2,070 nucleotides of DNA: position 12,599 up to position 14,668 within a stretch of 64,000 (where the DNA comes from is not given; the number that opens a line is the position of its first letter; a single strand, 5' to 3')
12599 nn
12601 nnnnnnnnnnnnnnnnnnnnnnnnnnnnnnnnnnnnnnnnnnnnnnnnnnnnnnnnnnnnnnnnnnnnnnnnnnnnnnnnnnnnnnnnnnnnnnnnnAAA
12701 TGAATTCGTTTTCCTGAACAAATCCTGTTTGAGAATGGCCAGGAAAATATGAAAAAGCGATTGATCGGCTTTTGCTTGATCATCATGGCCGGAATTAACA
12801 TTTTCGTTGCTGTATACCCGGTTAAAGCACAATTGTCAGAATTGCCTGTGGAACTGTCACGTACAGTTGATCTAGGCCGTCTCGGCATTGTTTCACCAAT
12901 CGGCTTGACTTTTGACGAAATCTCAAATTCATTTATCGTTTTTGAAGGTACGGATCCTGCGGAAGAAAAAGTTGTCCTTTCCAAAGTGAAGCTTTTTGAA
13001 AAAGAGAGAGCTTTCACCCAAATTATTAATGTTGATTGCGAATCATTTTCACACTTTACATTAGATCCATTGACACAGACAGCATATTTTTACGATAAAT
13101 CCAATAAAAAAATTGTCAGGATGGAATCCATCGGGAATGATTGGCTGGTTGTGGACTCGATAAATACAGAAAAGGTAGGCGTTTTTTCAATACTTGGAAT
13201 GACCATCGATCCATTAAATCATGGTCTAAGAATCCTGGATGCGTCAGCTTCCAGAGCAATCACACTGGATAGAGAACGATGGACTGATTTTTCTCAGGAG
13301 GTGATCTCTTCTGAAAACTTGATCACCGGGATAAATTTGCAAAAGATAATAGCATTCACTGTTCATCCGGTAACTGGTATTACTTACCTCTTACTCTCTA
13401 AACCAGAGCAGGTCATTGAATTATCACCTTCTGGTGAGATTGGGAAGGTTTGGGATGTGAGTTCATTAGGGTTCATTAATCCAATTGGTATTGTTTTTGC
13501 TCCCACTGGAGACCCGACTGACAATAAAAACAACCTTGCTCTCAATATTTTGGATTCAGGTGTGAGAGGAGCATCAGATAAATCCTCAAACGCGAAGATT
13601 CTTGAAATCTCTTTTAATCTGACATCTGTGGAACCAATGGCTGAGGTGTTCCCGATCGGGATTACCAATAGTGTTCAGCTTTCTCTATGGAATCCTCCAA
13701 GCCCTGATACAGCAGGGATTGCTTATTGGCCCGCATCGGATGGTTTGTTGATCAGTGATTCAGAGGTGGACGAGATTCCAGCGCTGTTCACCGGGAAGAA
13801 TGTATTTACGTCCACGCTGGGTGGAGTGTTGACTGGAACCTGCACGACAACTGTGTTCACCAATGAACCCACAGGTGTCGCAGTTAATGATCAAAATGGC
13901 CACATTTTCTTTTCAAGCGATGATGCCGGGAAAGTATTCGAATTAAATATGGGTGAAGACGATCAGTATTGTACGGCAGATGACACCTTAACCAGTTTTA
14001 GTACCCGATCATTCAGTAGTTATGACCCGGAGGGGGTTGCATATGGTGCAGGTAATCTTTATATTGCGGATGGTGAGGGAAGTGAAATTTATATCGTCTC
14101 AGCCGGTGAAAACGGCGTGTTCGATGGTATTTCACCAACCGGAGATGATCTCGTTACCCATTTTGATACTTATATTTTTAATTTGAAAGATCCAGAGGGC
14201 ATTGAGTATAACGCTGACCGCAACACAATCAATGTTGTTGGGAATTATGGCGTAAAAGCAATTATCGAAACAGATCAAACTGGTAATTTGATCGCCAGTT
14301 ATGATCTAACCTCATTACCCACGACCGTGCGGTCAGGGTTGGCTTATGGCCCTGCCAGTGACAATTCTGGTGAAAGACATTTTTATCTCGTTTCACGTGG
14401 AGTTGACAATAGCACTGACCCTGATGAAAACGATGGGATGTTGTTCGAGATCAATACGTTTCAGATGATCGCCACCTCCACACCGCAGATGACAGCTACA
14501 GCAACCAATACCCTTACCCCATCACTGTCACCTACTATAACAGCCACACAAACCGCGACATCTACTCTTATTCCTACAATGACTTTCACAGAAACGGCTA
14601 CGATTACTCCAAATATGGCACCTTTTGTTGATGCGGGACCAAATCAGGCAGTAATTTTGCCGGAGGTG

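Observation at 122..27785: Glycan-assembly island that encodes its own Thr/Pro-rich exported proteins: a candidate protein O-glycosylation system like an S-layer glycan locus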

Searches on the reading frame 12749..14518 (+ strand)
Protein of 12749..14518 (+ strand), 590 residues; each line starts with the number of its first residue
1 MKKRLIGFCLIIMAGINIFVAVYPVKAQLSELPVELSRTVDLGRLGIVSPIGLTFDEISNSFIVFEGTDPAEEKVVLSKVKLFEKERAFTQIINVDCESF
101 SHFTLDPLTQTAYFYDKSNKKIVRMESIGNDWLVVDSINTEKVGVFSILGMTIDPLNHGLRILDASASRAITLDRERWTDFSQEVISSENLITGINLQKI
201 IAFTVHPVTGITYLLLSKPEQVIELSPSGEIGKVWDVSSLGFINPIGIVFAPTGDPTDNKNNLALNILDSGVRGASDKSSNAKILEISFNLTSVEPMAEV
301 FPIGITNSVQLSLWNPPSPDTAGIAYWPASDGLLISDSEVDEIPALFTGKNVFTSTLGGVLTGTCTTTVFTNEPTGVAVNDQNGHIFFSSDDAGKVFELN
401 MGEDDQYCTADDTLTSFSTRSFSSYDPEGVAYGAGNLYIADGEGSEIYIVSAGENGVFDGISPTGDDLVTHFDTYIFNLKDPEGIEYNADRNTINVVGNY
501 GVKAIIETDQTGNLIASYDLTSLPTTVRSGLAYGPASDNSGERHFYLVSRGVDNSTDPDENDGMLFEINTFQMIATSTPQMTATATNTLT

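Call 12: find_homologous_proteins(query=window:12749-14518:+, max_evalue=0.001)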
Query window:12749-14518:+ (590 aa): 643 proteins with E <= 0.001 among 8000 candidates; the best 120 are listed.
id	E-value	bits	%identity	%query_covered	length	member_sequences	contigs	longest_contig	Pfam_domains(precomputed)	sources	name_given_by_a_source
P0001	1.6e-130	455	42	95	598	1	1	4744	PF06977.18,PF01436.28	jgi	jgi:uncharacterized protein YjiK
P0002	7.8e-120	419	41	96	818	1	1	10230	PF06977.18,PF20773.6,PF01436.28,PF08450.19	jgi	-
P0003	1.7e-119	418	52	65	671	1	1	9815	PF13449.13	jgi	jgi:hypothetical protein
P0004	1.2e-112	396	40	92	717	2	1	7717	PF06977.18,PF01436.28,PF08450.19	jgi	jgi:sugar lactone lactonase YvrE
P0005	4.5e-104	367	38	91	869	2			PF24517.3,PF01436.28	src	-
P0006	1.7e-102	362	36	97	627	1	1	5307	-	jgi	jgi:hypothetical protein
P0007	5.5e-100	354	35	97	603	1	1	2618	PF06977.18,PF01436.28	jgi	jgi:uncharacterized protein YjiK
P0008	6.0e-100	354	36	95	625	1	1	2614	PF06977.18,PF14339.13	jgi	-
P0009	1.2e-99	353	36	96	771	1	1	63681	PF06977.18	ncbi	-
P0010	1.5e-99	352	35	99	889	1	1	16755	PF06977.18,PF01436.28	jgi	jgi:uncharacterized protein YjiK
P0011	6.7e-99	350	34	99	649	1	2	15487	PF06977.18,PF01436.28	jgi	jgi:DNA-binding beta-propeller fold protein YncE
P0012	1.9e-98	349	35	96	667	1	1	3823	PF06977.18,PF01436.28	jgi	jgi:uncharacterized protein YjiK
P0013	3.1e-98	348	35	92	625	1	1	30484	PF06977.18,PF13449.13,PF01436.28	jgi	jgi:DNA-binding beta-propeller fold protein YncE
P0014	3.5e-98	348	36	92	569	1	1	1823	PF06977.18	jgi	jgi:DNA-binding beta-propeller fold protein YncE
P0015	3.7e-98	348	36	95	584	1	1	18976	PF06977.18,PF01436.28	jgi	jgi:hypothetical protein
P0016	1.0e-97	346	35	97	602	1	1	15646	PF06977.18,PF01436.28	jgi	jgi:hypothetical protein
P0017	2.5e-94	335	36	89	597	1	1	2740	PF06977.18,PF01436.28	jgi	jgi:DNA-binding beta-propeller fold protein YncE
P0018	4.6e-94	334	36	90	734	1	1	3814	PF06977.18,PF01436.28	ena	-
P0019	1.3e-93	333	36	96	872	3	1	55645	PF06977.18,PF01436.28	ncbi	-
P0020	1.8e-93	332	34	97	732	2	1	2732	PF22352.3,PF06977.18,PF01436.28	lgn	-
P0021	2.5e-93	332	35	92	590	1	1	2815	PF06977.18,PF01436.28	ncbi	-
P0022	2.6e-93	332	35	90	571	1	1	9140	PF06977.18,PF01436.28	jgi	jgi:hypothetical protein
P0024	6.1e-92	327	35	96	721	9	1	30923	PF06977.18,PF01436.28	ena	-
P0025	6.6e-92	327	35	97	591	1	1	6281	PF06977.18,PF01436.28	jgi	jgi:DNA-binding beta-propeller fold protein YncE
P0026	1.3e-91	326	36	94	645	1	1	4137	PF06977.18,PF01436.28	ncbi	ncbi:MAG: SdiA-regulated domain-containing protein, partial [Gemmatimonadales bacterium]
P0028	2.3e-91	325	38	77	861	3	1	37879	PF06977.18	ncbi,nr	ncbi:MAG TPA: hypothetical protein VHO48_11825 [Anaerolineaceae bacterium]|nr:hypothetical protein [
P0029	1.2e-90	323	34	96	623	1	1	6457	PF06977.18,PF01436.28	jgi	-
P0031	1.0e-89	320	34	95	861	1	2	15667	PF06977.18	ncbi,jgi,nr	ncbi:MAG: hypothetical protein EHM41_05345 [Chloroflexi bacterium]|nr:MAG: hypothetical protein EHM4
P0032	1.0e-89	320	35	94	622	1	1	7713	PF06977.18,PF01436.28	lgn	-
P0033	1.1e-89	320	36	96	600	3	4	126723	PF06977.18,PF01436.28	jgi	jgi:DNA-binding beta-propeller fold protein YncE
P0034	3.0e-89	318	35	90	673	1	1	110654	PF06977.18,PF01833.31,PF13449.13,PF01436.28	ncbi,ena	-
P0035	4.3e-89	318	36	90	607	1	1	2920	PF06977.18,PF01436.28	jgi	jgi:hypothetical protein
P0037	8.8e-89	317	36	91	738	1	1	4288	PF06977.18,PF01436.28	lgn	-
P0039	3.2e-88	315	34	95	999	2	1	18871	PF22352.3,PF06977.18,PF17963.8,PF17892.8,PF17803.8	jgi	jgi:VCBS repeat-containing protein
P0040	3.4e-88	315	33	96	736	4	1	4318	PF06977.18,PF01436.28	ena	-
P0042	3.8e-88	315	37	88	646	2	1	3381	PF06977.18,PF13449.13,PF01436.28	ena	-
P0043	4.0e-88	315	35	98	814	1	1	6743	PF24517.3,PF01436.28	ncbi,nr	ncbi:MAG TPA: DNRLRE domain-containing protein, partial [Candidatus Binatia bacterium]|nr:DNRLRE dom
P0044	7.6e-88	314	33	96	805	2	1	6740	PF06977.18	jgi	jgi:uncharacterized protein YjiK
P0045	9.0e-88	313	35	96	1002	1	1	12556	PF22352.3,PF06977.18,PF17963.8,PF17892.8,PF17803.8,PF01436.28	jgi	jgi:uncharacterized protein YjiK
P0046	1.2e-87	313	34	96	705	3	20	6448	PF06977.18,PF01436.28,PF08450.19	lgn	-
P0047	2.1e-87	312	34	88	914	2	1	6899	PF06977.18,PF01731.27,PF01436.28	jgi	-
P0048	2.7e-87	312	40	73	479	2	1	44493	PF06977.18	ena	-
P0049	3.2e-87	312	35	92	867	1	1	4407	PF06977.18,PF01436.28,PF08450.19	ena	-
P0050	5.3e-87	311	39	77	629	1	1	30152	PF06977.18,PF13449.13,PF01436.28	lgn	-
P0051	7.1e-87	310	40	76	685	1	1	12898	PF06977.18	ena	-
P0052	8.3e-87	310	33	95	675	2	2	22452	PF06977.18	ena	-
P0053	9.2e-87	310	42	69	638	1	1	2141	PF06977.18,PF13449.13,PF01436.28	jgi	-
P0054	1.3e-86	310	33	96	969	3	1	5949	PF22352.3,PF00801.27,PF06977.18,PF19410.6,PF18911.7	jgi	jgi:uncharacterized protein YjiK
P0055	1.6e-86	309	34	89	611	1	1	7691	PF06977.18,PF01436.28,PF08450.19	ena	-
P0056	3.2e-86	308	35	96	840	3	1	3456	PF06977.18,PF01436.28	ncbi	ncbi:MAG: hypothetical protein ABIQ77_09445 [Anaerolineales bacterium]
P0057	4.6e-86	308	33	95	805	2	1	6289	PF06977.18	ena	-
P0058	1.4e-85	306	42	63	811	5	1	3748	PF06977.18,PF01436.28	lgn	-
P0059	1.5e-85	306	36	89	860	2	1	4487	PF06977.18,PF01436.28,PF08450.19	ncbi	ncbi:MAG: hypothetical protein ACWGON_03375, partial [Gemmatimonadota bacterium]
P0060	1.5e-85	306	34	90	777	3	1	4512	PF06977.18,PF13449.13,PF01436.28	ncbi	-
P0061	8.3e-85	304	35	90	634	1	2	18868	PF06977.18,PF13449.13,PF01436.28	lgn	-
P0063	1.1e-84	303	33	95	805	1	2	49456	PF06977.18,PF14339.13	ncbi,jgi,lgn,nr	ncbi:MAG TPA: hypothetical protein VFG81_16205 [Anaerolineales bacterium]|jgi:uncharacterized protei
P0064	1.3e-84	303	33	96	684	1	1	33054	PF06977.18,PF01436.28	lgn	-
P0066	2.0e-84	302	35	92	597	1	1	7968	PF06977.18,PF01436.28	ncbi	ncbi:MAG: hypothetical protein P8189_20035, partial [Anaerolineae bacterium]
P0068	3.3e-84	302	33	96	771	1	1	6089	PF06977.18,PF01833.31,PF01436.28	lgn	-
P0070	3.6e-84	302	42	68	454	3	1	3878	PF06977.18,PF13449.13,PF01436.28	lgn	-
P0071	3.9e-84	301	39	77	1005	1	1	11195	PF22352.3,PF06977.18,PF01436.28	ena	-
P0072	7.0e-84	301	35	92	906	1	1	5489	PF22352.3,PF00801.27,PF18981.7,PF06977.18,PF01436.28,PF18911.7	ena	-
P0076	1.4e-83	300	34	96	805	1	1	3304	PF06977.18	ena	-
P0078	4.6e-83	298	35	94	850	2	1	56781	PF06977.18,PF01436.28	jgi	jgi:uncharacterized protein YjiK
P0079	1.3e-82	296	35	98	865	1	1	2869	PF22352.3,PF06977.18,PF01436.28,PF08450.19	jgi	jgi:uncharacterized protein YjiK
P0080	1.4e-82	296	32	97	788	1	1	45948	PF06977.18,PF02018.24,PF01436.28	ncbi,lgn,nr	ncbi:MAG: hypothetical protein HZB51_08555 [Chloroflexi bacterium]|nr:hypothetical protein [Chlorofl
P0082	1.8e-82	296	33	95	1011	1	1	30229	PF24517.3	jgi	jgi:uncharacterized protein YjiK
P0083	1.8e-82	296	33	96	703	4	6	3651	PF06977.18,PF01436.28,PF08450.19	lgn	-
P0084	2.4e-82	296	37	78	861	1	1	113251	PF06977.18,PF17957.8,PF01436.28,PF18911.7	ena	-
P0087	4.5e-82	295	33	96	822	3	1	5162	PF06977.18,PF01436.28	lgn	-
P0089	1.2e-81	293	41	72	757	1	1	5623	PF22352.3,PF00801.27,PF06977.18,PF19410.6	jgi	jgi:hypothetical protein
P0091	1.4e-81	293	34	93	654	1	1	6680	PF06977.18,PF01436.28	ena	-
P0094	2.1e-81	292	38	77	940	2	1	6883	PF22352.3,PF00801.27,PF06977.18,PF01436.28,PF08450.19,PF18911.7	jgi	jgi:PKD repeat protein/uncharacterized protein YjiK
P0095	2.2e-81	292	46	52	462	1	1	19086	PF06977.18,PF24517.3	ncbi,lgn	-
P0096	2.8e-81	292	34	96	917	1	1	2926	PF22352.3,PF06977.18,PF17803.8,PF01436.28,PF08450.19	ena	-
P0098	5.0e-81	291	33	91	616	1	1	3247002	PF06977.18,PF01436.28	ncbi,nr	ncbi:MAG: hypothetical protein IPO81_10180 [Kouleothrix sp.]|nr:hypothetical protein [Kouleothrix sp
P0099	5.4e-81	291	35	91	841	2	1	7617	PF06977.18,PF01436.28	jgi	jgi:hypothetical protein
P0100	5.7e-81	291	36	93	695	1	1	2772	PF06977.18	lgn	-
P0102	6.3e-81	291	33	100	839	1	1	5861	PF01839.30,PF06977.18,PF13517.13,PF01436.28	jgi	jgi:uncharacterized protein YjiK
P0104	1.1e-80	290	34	91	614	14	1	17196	PF06977.18,PF13449.13,PF01436.28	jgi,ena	-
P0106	1.9e-80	289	34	92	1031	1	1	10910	PF06977.18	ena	-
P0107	2.3e-80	289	42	57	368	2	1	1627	PF06977.18,PF01436.28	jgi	jgi:hypothetical protein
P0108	2.9e-80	289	33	94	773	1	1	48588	PF06977.18,PF03160.21,PF01436.28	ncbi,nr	ncbi:hypothetical protein L0337_10560, partial [candidate division KSB1 bacterium]|nr:hypothetical p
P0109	3.6e-80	288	33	100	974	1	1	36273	PF22352.3,PF00801.27,PF06977.18,PF18911.7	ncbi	-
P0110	9.0e-80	287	33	99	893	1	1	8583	PF06977.18,PF22807.3,PF01436.28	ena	-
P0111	1.6e-79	286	35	93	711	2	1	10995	PF06977.18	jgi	-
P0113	2.7e-79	285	34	92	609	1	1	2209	PF06977.18,PF01436.28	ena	-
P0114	3.0e-79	285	32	96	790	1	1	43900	PF06977.18,PF01436.28,PF08450.19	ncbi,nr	ncbi:MAG: hypothetical protein HY782_12100 [Chloroflexi bacterium]|nr:hypothetical protein [Chlorofl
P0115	3.2e-79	285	36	71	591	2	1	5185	PF22352.3,PF06977.18,PF01436.28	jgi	-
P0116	4.2e-79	285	33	98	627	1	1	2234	PF06977.18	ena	-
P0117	4.4e-79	285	32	96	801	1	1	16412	PF06977.18,PF13449.13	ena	-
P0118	4.8e-79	285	34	81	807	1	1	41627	PF06977.18,PF01436.28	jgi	jgi:hypothetical protein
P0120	6.7e-79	284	38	77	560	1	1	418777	PF22352.3,PF06977.18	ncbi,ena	-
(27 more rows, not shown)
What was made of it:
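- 12749..14461 (+): Signal peptide plus two tandem beta-propellers of the 1395-aa secreted protein. 643 homologues were found, many carrying PF06977 (call 12).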

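Call 13: find_encoding_contigs(protein=P0002, flank=10000, max_places=2)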
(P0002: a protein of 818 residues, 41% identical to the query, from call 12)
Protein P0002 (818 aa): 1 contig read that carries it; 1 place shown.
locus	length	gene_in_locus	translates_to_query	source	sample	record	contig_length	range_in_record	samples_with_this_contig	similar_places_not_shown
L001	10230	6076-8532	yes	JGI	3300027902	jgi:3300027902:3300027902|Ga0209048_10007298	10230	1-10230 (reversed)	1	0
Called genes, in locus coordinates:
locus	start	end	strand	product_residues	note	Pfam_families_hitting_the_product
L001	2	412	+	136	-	?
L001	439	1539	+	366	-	PF00534:Glycos_transf_1, PF13692:Glyco_trans_1_4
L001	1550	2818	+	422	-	PF13439:Glyco_transf_4, PF13579:Glyco_trans_4_4, PF00534:Glycos_transf_1, PF13692:Glyco_trans_1_4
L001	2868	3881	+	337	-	-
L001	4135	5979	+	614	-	-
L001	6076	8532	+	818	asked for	PF08450:SGL (faint), PF06977:SdiA-regulated (faint), PF01436:NHL (faint), PF20773:InhA-like_MAM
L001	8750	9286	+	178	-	-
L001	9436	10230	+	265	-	?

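Call 14: find_encoding_contigs(protein=P0003, flank=10000, max_places=2)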
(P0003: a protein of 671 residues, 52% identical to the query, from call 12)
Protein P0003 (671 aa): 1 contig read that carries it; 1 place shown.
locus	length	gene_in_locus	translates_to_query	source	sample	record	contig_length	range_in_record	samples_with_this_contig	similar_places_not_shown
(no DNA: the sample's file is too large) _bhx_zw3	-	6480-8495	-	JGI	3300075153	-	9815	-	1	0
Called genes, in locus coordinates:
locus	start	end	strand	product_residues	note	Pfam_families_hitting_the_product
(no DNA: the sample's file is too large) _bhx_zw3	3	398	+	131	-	?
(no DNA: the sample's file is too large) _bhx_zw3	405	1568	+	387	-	PF01041:DegT_DnrJ_EryC1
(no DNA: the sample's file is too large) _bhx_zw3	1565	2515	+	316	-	-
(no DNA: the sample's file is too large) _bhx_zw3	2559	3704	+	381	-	-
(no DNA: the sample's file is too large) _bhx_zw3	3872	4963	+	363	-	-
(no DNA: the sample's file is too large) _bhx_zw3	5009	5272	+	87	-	-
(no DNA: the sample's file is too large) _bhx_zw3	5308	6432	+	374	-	-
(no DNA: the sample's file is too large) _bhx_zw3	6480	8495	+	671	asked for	PF13449:Phytase-like (faint)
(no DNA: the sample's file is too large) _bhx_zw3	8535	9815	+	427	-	?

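Call 15: find_encoding_contigs(protein=P0009, flank=10000, max_places=2)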
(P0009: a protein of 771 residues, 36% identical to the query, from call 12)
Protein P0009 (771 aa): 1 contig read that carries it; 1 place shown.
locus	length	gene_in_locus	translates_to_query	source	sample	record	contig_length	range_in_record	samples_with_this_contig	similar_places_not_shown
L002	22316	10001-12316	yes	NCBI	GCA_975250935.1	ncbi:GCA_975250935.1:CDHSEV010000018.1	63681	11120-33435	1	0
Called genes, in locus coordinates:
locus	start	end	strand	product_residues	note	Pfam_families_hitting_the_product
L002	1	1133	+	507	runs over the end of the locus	PF04932:Wzy_C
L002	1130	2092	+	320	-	PF00685:Sulfotransfer_1 (weak), PF13469:Sulfotransfer_3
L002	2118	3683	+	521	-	PF02223:Thymidylate_kin (faint)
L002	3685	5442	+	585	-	PF14306:PUA_2, PF01747:ATP-sulfurylase, PF01583:APS_kinase, PF13671:AAA_33 (weak)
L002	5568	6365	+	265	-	-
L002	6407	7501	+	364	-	PF01636:APH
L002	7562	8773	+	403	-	PF13439:Glyco_transf_4, PF13579:Glyco_trans_4_4, PF20706:GT4-conflict, PF00534:Glycos_transf_1, PF13692:Glyco_trans_1_4, PF13524:Glyco_trans_1_2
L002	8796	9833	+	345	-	PF00685:Sulfotransfer_1, PF13469:Sulfotransfer_3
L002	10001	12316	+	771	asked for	PF06977:SdiA-regulated (faint)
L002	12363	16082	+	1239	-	-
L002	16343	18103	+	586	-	-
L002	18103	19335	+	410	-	PF00534:Glycos_transf_1, PF13692:Glyco_trans_1_4, PF13524:Glyco_trans_1_2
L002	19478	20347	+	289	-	PF00534:Glycos_transf_1, PF13692:Glyco_trans_1_4, PF13524:Glyco_trans_1_2 (weak)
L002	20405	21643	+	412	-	PF01522:Polysacc_deac_1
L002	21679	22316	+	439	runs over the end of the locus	PF03446:NAD_binding_2 (faint), PF03721:UDPG_MGDP_dh_N, PF03807:F420_oxidored (faint), PF00984:UDPG_MGDP_dh, PF03720:UDPG_MGDP_dh_C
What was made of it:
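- Propeller homologues sat in glycan clusters in 3 of 3 look-ups (calls 13-15).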

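Call 18: find_related_loci(query=A1, collection=genome_contigs, flank=10000)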
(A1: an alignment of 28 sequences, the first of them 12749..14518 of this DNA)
Query A1 (590 aa) in genome_contigs; peptide patterns used: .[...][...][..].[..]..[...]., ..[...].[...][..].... (x = any residue, [..] = any of these).
599 stretches matched a pattern (row limit reached: there are more); 409 encode a relative of the query (tblastn E <= 1e-3); the best 80 are kept; 78 distinct loci.
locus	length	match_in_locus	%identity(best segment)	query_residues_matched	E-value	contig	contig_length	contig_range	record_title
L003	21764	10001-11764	74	1-588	0e+0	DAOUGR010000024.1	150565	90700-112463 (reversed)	MAG TPA_asm: Anaerolineaceae bacterium isolate R77_208 k123_4130006, whole genome shotgun sequence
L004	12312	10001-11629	38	27-572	5e-113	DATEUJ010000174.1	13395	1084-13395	MAG TPA_asm: Anaerolineae bacterium isolate SMAG_U8338 k141_1927208, whole genome shotgun sequence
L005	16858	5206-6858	38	25-567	8e-105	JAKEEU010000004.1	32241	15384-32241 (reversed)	MAG: candidate division KSB1 bacterium isolate PMV_1_maxbin.001 PMV_1_maxbin.001.k101_16453, whole genome shotgun sequen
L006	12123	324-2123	36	2-588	6e-104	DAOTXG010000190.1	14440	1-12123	MAG TPA_asm: Anaerolineales bacterium isolate H20_231 k125_2986597, whole genome shotgun sequence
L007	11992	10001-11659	35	27-568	3e-101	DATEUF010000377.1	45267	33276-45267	MAG TPA_asm: Pyrinomonadaceae bacterium isolate SMAG_U8334 k141_1836927, whole genome shotgun sequence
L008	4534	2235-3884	36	38-581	2e-101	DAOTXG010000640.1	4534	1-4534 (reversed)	MAG TPA_asm: Anaerolineales bacterium isolate H20_231 k125_3367167, whole genome shotgun sequence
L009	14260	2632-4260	35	38-568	6e-99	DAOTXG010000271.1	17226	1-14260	MAG TPA_asm: Anaerolineales bacterium isolate H20_231 k125_177190, whole genome shotgun sequence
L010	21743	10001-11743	36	2-569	2e-98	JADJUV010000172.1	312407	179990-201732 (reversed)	MAG: Candidatus Trichofilum aggregatum isolate Hirt_MAXAC.142 tig01348138-10-3112950, whole genome shotgun sequence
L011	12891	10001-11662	36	38-569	2e-94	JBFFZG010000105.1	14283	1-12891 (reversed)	MAG: Candidatus Promineifilaceae bacterium isolate Mix_sand01.2020.11.G.20 k141_1247819_length_14283_cov_15.0000, whole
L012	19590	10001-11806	33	1-588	3e-94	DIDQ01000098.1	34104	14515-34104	MAG TPA_asm: Anaerolineales bacterium UBA5796 UBA5796_contig_1578, whole genome shotgun sequence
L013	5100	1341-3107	34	2-569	7e-94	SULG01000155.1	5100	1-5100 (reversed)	MAG: Candidatus Jettenia ecosi isolate J2 contig01501, whole genome shotgun sequence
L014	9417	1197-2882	36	5-568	6e-93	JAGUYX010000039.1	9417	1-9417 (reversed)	MAG: Anaerolineales bacterium isolate DeMMO6_27 c_000000042907, whole genome shotgun sequence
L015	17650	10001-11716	34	1-568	1e-90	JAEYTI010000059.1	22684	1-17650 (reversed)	MAG: Chloroflexota bacterium isolate OH_CBlB_125 k127_1367811, whole genome shotgun sequence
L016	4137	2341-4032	36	34-590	7e-91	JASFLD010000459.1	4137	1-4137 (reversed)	MAG: Gemmatimonadales bacterium isolate D0817M02metaG_sub_Bin_188 D0817M02metaG_FD_scaffold_7748_c2, whole genome shotgu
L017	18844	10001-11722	33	5-569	9e-90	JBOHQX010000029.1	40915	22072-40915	MAG: bacterium isolate M3-S_metawrap_bin.56 k127_930026, whole genome shotgun sequence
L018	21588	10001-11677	33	8-569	8e-89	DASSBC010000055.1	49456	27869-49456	MAG TPA_asm: Anaerolineales bacterium isolate SMAG_U884 k141_294219, whole genome shotgun sequence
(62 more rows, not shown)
